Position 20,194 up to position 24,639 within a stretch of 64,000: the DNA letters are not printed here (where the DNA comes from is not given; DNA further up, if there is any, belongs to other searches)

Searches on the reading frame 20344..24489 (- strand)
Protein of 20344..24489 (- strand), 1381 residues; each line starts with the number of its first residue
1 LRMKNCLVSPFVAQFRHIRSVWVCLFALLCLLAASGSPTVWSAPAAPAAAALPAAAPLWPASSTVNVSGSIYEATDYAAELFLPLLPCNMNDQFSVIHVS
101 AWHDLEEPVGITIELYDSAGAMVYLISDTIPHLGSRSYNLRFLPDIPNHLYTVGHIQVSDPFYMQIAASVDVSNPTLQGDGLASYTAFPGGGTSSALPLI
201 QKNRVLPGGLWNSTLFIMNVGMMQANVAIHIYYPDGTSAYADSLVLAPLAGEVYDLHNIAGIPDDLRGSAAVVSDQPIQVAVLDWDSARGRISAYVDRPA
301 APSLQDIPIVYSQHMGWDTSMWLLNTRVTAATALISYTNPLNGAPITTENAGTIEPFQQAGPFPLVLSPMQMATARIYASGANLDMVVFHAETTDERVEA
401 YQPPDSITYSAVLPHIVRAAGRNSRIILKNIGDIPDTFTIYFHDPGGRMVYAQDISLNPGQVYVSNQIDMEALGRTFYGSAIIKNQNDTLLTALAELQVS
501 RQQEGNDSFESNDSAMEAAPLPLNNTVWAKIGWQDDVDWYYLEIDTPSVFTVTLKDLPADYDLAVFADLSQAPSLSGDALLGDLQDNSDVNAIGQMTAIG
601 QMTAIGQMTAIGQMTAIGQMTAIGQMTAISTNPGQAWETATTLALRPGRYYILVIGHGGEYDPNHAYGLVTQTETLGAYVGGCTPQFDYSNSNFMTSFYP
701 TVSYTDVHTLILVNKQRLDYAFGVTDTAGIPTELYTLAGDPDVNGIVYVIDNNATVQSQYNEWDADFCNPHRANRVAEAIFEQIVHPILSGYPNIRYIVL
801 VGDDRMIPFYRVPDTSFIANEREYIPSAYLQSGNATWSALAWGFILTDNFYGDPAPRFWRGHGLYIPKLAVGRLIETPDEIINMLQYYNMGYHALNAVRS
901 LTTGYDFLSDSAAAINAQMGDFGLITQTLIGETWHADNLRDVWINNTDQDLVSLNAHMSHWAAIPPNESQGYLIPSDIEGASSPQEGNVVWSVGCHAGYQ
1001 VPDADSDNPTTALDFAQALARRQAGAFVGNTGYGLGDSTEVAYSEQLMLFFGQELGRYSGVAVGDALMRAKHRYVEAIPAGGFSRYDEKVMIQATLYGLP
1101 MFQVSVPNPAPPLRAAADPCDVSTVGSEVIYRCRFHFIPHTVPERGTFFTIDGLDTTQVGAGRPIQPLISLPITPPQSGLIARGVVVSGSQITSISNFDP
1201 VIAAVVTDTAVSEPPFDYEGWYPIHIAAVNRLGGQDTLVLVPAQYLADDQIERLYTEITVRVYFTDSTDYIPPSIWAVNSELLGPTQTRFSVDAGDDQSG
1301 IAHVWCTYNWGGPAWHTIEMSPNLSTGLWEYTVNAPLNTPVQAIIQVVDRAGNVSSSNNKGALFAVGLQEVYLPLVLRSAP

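Call 26: search_protein_families(library=pfam, proteins=[window:20344-24489:-], max_evalue=0.001)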
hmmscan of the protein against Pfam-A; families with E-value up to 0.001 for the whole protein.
window:20344-24489:- (1381 aa): 1 family
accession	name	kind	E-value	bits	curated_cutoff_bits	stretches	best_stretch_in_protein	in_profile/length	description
PF24893.1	DUF7743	-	6.7e-06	26.2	27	1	1268-1368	2-101/120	Domain of unknown function (DUF7743)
